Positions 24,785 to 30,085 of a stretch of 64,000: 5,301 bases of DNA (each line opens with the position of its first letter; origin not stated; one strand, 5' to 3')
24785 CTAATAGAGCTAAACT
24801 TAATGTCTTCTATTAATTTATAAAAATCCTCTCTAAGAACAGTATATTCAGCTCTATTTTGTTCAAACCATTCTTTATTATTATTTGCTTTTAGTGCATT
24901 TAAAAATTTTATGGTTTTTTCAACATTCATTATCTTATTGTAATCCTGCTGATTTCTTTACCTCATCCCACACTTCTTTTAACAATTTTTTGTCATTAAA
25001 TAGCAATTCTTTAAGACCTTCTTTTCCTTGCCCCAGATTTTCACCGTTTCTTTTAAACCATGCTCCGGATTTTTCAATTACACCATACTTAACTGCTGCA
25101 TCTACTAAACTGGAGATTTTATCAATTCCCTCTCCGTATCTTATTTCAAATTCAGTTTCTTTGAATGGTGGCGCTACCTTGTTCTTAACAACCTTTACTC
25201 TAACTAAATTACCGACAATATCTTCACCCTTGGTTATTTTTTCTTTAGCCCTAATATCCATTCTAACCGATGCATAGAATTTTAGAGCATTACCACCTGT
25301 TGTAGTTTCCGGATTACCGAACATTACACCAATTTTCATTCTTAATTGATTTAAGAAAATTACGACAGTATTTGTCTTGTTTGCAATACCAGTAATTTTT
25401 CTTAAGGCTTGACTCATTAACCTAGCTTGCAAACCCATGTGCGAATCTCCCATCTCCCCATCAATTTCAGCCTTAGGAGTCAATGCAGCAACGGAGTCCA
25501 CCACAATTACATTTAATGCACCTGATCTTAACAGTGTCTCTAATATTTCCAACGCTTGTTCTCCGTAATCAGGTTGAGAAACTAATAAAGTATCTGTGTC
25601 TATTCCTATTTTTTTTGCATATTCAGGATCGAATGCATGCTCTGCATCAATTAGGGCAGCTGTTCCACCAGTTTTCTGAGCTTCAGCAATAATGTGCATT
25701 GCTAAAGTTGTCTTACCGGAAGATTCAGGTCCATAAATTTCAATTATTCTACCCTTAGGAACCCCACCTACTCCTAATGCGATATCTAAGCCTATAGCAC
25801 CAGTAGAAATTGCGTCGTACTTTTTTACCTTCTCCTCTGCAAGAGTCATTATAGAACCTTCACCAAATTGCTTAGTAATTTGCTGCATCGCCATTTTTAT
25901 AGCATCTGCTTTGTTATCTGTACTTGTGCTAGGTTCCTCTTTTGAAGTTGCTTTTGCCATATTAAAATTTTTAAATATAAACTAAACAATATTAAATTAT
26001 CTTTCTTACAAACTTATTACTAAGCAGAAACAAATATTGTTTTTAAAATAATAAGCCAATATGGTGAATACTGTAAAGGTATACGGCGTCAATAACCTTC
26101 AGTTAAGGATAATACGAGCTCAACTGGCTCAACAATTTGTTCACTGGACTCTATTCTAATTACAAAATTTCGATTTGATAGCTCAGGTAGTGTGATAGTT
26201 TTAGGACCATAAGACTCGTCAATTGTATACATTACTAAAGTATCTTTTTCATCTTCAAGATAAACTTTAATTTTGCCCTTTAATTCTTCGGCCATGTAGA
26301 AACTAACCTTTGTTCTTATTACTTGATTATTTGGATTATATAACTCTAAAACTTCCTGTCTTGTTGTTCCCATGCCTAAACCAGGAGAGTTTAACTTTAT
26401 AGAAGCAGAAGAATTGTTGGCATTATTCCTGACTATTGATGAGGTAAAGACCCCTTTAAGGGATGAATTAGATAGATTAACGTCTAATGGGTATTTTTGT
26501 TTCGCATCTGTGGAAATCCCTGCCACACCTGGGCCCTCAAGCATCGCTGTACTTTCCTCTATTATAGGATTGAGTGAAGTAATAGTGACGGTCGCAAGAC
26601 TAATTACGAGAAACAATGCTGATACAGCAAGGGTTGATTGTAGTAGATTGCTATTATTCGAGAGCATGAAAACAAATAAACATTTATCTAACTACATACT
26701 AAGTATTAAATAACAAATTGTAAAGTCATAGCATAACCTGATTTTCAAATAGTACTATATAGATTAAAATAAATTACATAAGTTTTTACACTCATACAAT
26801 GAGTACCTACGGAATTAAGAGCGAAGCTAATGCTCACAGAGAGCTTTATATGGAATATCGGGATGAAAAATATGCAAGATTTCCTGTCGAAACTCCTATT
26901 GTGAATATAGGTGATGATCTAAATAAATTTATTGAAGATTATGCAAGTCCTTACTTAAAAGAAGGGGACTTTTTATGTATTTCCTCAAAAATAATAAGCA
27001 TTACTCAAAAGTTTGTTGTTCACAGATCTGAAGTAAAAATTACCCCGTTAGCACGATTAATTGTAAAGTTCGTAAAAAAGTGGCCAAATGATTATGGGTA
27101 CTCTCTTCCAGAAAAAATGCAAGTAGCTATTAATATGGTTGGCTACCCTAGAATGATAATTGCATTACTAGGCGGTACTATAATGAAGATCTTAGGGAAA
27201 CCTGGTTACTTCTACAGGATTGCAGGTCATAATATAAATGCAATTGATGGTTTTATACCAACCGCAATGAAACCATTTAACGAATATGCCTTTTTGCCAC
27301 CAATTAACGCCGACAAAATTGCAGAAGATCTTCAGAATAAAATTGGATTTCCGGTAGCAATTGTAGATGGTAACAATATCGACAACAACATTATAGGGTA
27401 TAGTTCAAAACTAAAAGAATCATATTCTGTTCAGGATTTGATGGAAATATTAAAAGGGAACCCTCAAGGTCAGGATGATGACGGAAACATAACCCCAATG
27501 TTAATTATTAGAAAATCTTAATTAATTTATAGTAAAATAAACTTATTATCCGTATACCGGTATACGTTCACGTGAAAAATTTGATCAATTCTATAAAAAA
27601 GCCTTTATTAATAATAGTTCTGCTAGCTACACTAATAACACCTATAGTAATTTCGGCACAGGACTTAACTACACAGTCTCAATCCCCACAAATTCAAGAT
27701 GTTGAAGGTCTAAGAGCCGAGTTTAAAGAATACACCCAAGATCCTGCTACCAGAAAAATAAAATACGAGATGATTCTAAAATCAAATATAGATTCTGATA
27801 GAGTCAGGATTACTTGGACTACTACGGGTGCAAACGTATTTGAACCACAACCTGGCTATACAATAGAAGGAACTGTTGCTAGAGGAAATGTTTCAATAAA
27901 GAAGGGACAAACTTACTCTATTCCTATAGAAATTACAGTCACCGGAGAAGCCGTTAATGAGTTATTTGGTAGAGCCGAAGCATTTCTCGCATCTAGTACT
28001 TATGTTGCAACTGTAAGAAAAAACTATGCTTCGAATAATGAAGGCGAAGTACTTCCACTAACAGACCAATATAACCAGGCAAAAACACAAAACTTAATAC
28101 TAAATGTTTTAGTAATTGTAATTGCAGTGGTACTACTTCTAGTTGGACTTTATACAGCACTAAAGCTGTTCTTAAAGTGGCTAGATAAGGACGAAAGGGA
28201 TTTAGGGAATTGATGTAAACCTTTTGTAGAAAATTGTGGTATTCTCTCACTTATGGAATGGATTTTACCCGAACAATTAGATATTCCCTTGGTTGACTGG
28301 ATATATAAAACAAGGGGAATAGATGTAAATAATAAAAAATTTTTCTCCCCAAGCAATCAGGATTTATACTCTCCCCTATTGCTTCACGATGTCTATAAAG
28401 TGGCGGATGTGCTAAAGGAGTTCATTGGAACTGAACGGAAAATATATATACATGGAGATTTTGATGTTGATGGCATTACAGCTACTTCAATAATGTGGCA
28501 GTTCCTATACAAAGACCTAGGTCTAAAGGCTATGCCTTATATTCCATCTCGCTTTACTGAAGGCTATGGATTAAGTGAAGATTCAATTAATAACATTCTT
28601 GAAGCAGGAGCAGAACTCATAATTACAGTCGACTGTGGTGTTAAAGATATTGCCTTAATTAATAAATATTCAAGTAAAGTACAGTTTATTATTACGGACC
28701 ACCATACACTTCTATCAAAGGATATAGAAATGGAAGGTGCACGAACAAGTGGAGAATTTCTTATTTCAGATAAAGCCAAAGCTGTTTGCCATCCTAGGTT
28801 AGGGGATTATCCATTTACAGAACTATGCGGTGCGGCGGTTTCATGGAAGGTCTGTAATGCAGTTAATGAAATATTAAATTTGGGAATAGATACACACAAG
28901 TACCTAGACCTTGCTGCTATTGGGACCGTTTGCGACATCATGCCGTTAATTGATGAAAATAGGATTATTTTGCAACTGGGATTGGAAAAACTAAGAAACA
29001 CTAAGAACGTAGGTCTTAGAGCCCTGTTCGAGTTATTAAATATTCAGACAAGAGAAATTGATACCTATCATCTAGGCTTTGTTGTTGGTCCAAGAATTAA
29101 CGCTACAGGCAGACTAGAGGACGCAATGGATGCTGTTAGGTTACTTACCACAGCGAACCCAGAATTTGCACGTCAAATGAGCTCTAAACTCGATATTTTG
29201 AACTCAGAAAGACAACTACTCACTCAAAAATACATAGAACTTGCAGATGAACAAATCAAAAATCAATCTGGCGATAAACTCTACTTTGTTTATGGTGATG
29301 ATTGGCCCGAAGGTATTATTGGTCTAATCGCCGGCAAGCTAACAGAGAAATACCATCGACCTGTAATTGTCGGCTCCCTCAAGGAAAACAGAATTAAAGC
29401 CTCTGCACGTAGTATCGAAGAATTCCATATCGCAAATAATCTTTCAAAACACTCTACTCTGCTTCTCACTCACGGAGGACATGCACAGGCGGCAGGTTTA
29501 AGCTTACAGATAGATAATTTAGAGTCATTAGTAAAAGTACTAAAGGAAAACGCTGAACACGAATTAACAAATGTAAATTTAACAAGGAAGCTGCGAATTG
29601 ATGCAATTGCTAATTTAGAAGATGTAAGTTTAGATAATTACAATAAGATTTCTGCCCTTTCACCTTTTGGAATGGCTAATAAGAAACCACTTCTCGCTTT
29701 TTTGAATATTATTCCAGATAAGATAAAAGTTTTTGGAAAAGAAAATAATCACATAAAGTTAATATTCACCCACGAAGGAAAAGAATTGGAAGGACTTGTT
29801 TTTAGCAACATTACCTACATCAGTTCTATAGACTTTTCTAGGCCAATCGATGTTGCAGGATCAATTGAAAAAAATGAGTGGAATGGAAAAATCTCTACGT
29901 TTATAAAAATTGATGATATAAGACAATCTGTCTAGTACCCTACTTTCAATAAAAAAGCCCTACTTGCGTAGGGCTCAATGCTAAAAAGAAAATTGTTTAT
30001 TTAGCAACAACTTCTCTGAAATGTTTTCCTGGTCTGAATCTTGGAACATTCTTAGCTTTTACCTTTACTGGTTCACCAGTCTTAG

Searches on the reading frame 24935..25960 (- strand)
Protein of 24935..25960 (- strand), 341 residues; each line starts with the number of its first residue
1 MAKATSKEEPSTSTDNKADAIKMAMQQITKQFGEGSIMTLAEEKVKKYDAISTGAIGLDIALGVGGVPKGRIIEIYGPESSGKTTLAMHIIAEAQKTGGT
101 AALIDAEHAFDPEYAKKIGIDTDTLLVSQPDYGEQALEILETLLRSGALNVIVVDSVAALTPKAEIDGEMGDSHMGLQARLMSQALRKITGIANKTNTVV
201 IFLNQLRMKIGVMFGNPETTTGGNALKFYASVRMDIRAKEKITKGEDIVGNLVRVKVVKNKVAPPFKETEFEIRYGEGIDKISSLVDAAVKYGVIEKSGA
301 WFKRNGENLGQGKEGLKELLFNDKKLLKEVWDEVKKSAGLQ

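Call 68: search_protein_families(library=pfam, proteins=[window:24935-25960:-], max_evalue=0.00001)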
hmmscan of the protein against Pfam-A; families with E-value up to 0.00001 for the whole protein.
window:24935-25960:- (341 aa): 4 families
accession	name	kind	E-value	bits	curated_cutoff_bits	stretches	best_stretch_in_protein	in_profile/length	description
PF00154.27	RecA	-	3.7e-135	449.8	27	1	20-280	2-262/262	recA bacterial DNA recombination protein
PF21096.2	RecA_C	-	2.4e-15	56.8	27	1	284-337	2-55/57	RecA C-terminal domain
PF08423.17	Rad51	-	3.7e-11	43.2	22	1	50-247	7-216/244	Rad51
PF06745.19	ATPase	-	1e-06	28.8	26.6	1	52-109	2-59/231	KaiC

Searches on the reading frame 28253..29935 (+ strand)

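Call 68: search_protein_families(library=pfam, proteins=[window:28253-29935:+], max_evalue=0.00001)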
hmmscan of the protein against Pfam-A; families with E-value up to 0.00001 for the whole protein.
window:28253-29935:+ (560 aa): 3 families
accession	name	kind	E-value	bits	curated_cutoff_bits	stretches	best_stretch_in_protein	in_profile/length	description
PF17768.7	RecJ_OB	-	5.9e-23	81.4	27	1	449-555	1-107/107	RecJ OB domain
PF01368.27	DHH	-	5.2e-17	62.7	28.1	1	63-225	1-125/125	DHH family, N-terminal domain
PF02272.25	DHHA1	-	1.4e-13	51.6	25.9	1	344-433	5-99/102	DHHA1 domain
